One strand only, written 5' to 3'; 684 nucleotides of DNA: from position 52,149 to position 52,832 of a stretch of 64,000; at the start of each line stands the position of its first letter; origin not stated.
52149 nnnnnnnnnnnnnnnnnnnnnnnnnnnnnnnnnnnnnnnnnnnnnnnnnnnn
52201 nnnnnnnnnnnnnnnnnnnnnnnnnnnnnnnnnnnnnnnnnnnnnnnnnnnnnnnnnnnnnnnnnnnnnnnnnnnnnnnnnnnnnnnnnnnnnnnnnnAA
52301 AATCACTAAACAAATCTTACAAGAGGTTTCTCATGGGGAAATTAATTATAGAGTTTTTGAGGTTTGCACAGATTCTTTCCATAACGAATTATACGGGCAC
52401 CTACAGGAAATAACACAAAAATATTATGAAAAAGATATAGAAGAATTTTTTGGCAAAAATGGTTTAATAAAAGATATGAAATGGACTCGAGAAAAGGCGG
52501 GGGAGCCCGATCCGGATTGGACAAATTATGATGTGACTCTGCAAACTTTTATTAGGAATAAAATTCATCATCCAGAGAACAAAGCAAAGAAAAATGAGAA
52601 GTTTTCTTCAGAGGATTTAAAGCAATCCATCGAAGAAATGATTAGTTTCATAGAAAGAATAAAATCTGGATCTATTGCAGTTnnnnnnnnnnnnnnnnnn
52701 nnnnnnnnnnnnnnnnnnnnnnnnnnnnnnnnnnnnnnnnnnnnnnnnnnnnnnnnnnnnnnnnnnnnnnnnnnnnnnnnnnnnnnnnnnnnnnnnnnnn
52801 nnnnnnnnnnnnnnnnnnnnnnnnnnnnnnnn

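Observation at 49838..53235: Four-gene coupled operon: SPPY methyltransferase, endonuclease, TOPRIM-less OLD-type ATPase, AbiV/HEPN protein - a candidate composite defence system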

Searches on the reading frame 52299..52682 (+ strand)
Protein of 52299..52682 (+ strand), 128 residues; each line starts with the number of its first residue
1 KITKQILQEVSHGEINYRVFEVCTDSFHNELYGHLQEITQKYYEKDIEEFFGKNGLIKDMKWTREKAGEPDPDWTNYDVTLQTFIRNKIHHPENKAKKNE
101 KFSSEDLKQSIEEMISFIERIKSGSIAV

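Call 46: predict_structure(alignment_id=A5)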
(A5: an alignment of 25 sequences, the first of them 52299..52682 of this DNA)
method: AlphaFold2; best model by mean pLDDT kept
length: 128 residues; sequences in the alignment: 25
mean_pLDDT: 93.3   pTM: 0.87
mean pLDDT of the five models: 93.3, 92.9, 92.8, 92.0, 90.8
residues with pLDDT >= 90: 100; 70-90: 26; 50-70: 2; < 50: 0
segments of 3 or more residues with pLDDT < 50: none
pLDDT, mean of each block of 10 residues (from residue 1): 80 93 97 98 96 97 90 93 97 87 97 97 93
secondary structure, 60 per line:
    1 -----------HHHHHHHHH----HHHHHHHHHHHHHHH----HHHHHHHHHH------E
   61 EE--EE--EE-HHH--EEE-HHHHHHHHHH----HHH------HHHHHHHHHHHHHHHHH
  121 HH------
elements in order: H12-20 H25-39 H44-53 E60-62 E77-79 H81-90 H104-122

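Call 49: search_protein_families(library=pfam, alignment_id=A5, max_evalue=0.1)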
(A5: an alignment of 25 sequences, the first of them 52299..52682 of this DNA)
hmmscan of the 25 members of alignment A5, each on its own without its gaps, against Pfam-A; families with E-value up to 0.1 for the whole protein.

A. member 1, window:52299-52682:+ (128 aa): 0 families

B. families by the number of members that match (of 25 scanned): 10 families
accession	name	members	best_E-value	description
PF18735.6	HEPN_RiboL-PSP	6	6e-07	RiboL-PSP-HEPN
PF18737.6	HEPN_MAE_28990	2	0.0016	MAE_28990/MAE_18760-like HEPN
PF06028.17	DUF915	1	0.003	Alpha/beta hydrolase of unknown function (DUF915)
PF10281.14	Ish1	1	0.0054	Putative nuclear envelope organisation protein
PF04983.23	RNA_pol_Rpb1_3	1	0.034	RNA polymerase Rpb1, domain 3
PF22930.1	PDXDC1-like_cen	1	0.038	PDXDC1-like central domain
PF23561.1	zf-C2H2_15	1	0.045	C2H2 zinc finger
PF20646.2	Hpf1_C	1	0.066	Hpf1 C-terminal YTTT repeat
PF20698.3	PIN-TPR-GreABC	1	0.067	PIN domain associated with the TPR-GreAB-C-PIN system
PF00787.29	PX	1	0.068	PX domain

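Call 65: search_protein_representatives(alignment_id=A5)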
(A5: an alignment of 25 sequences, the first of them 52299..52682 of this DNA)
Query: 25 sequences, 120 profile positions. Proteins with E-value up to 0.001 (for the whole library): 944; up to 1e-10: 389; up to 1e-30: 1. The best 150 are listed.
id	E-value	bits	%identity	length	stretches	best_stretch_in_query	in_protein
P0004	8.1e-33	129.2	-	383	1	3-120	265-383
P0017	1.6e-29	118.6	-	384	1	5-119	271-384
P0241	2.4e-26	108.3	-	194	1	12-117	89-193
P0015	2.5e-26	108.3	-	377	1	3-114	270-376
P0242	1.8e-25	105.5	-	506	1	12-115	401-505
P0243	5.3e-25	104.0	-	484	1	3-119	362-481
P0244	5.6e-25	103.9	-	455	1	6-115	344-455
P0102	3.8e-24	101.2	-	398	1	3-119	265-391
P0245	1.5e-23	99.3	-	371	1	7-116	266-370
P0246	2.9e-23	98.4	-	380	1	5-119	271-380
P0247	4.7e-23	97.7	-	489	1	8-114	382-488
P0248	5.6e-23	97.5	-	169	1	4-117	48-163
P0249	8.1e-23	97.0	-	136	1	12-117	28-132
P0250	2.5e-22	95.4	-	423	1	4-118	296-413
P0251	2.8e-22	95.2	-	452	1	12-118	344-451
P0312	1.0e-17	80.5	-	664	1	17-116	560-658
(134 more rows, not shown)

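Call 67: search_protein_families(library=padloc, proteins=[P0312], max_evalue=1e-8)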
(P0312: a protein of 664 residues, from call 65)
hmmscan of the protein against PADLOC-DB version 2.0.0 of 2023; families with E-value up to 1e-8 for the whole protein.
P0312 (664 aa): 36 families (the best 25 are shown)
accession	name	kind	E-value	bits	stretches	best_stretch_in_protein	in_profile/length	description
PDLC04737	PDC-M62A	-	4.9e-17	60.2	1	393-522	363-483/601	-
PDLC00293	PtuA1|PtuA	-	7.5e-17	59.5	1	428-640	310-501/527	AAA ATPase domain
PDLC00065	GajA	-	1.1e-16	58.8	1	458-545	329-415/670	AAA ATPase domain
PDLC04735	PDC-M62A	-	7.8e-16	56.2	1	1-156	1-132/633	-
PDLC02981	AriAB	-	1.5e-15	54.9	1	461-520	329-382/694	-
PDLC00271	PtuA1|PtuA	-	4.1e-15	54.2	1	430-531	243-336/421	AAA ATPase domain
PDLC04734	PDC-M62A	-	1.2e-14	52.2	1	387-517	343-465/597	-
PDLC00265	PtuA1|PtuA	-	1.5e-13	48.7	1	425-570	294-421/479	AAA ATPase domain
PDLC02980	AriA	-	1.6e-13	49.3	0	465-515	261-303/304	-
PDLC02979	AriA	-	2.8e-13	48.4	1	57-515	11-373/373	-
PDLC02358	Old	-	1.1e-12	45.6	1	458-540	280-354/578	Old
PDLC04244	PDC-M01A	-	1.6e-11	41.7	1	465-533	349-408/482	-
PDLC00278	PtuA1|PtuA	-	3.1e-11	41.2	0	429-538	249-343/436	AAA ATPase domain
PDLC02913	ATPase_I-A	-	3.3e-11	41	0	433-520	331-412/508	-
PDLC00304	PtuA1|PtuA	-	4e-11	40.7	0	459-539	286-354/444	AAA ATPase domain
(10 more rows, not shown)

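Call 96: fold_search(model_id=the predicted structure, library=pdb)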
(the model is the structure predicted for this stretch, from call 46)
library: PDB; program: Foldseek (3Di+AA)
matches with E <= 10: 72; with E <= 0.001: 0
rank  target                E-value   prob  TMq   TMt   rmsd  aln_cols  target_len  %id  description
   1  8cf8_G                1.1e+00  0.06  0.21  0.18  15.5       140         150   14  Eravacycline bound to the 30S head (released 2023-08-02)
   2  6rw4_F                1.4e+00  0.03  0.15  0.10  15.0       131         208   15  Structure of human mitochondrial 28S ribosome in complex with mitochondrial IF3 (released 2020-06-03)
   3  8uu9_g                1.5e+00  0.03  0.17  0.15  15.0       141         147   11  Cryo-EM structure of the ratcheted Listeria innocua 70S ribosome (head-swiveled) in complex with HflXr and pe/E-tRNA ( (released 2024-02-28)
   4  7v25_A                1.6e+00  0.06  0.16  0.06  10.3        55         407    9  Crystal Structure of phthalate dioxygenase in complex with phthalate (released 2021-12-15)
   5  7v25_C                1.6e+00  0.06  0.16  0.06  10.3        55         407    9  Crystal Structure of phthalate dioxygenase in complex with phthalate (released 2021-12-15)
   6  5yxw_B                1.6e+00  0.04  0.19  0.08  16.8       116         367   13  Crystal structure of the prefusion form of measles virus fusion protein (released 2018-02-21)
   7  7pnx_F                1.7e+00  0.02  0.16  0.12  15.2       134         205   11  Assembly intermediate of human mitochondrial ribosome small subunit without mS37 in complex with RBFA and METTL15 conf (released 2022-06-15)
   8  6a05_B                2.2e+00  0.10  0.21  0.16  10.1        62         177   14  Structure of pSTING complex (released 2019-06-19)
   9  8csr_F                2.2e+00  0.02  0.15  0.11  15.2       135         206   12  Human mitochondrial small subunit assembly intermediate (State C) (released 2022-12-14)
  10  7fjl_F                2.3e+00  0.05  0.16  0.06  10.3        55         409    9  Crystal Structure of phthalate dioxygenase from Comamonas testosteroni KF1 (released 2021-12-15)
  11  9h4n_s2               2.6e+00  0.01  0.16  0.16  17.7       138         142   14  RPL13 (eL13)-mutant 80S ribosome from mouse (released 2025-11-05)
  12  7v28_B                3.2e+00  0.04  0.17  0.07  10.3        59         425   10  Crystal Structure of phthalate dioxygenase in complex with terephthalate (released 2021-12-15)
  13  8uu6_g                3.2e+00  0.02  0.19  0.18  15.8       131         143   11  Cryo-EM structure of the ratcheted Listeria innocua 70S ribosome in complex with p/E-tRNA (structure II-A) (released 2024-02-28)
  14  7v28_D                3.4e+00  0.04  0.16  0.06  10.4        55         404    9  Crystal Structure of phthalate dioxygenase in complex with terephthalate (released 2021-12-15)
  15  7v28_F                3.6e+00  0.03  0.16  0.06  10.3        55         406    9  Crystal Structure of phthalate dioxygenase in complex with terephthalate (released 2021-12-15)
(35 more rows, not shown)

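Call 98: search_solved_structures(query=A5, max_evalue=10, show_alignments=2)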
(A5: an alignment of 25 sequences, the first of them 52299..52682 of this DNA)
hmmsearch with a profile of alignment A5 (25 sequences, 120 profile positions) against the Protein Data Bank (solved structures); distinct sequences matched with E-value up to 10: 4.
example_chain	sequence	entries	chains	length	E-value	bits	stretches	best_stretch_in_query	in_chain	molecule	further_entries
9e5c_5d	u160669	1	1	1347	0.16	15.3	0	23-44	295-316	Cilia- and flagella-associated protein 61 N-terminal domain-containing protein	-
8of6_A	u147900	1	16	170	0.8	13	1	62-116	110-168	YtoQ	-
8cx6_A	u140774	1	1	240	3.3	11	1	43-93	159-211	Targeting protein for Xklp2-A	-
37tt_A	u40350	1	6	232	4.7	10.5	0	96-118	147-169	Z4 c3ii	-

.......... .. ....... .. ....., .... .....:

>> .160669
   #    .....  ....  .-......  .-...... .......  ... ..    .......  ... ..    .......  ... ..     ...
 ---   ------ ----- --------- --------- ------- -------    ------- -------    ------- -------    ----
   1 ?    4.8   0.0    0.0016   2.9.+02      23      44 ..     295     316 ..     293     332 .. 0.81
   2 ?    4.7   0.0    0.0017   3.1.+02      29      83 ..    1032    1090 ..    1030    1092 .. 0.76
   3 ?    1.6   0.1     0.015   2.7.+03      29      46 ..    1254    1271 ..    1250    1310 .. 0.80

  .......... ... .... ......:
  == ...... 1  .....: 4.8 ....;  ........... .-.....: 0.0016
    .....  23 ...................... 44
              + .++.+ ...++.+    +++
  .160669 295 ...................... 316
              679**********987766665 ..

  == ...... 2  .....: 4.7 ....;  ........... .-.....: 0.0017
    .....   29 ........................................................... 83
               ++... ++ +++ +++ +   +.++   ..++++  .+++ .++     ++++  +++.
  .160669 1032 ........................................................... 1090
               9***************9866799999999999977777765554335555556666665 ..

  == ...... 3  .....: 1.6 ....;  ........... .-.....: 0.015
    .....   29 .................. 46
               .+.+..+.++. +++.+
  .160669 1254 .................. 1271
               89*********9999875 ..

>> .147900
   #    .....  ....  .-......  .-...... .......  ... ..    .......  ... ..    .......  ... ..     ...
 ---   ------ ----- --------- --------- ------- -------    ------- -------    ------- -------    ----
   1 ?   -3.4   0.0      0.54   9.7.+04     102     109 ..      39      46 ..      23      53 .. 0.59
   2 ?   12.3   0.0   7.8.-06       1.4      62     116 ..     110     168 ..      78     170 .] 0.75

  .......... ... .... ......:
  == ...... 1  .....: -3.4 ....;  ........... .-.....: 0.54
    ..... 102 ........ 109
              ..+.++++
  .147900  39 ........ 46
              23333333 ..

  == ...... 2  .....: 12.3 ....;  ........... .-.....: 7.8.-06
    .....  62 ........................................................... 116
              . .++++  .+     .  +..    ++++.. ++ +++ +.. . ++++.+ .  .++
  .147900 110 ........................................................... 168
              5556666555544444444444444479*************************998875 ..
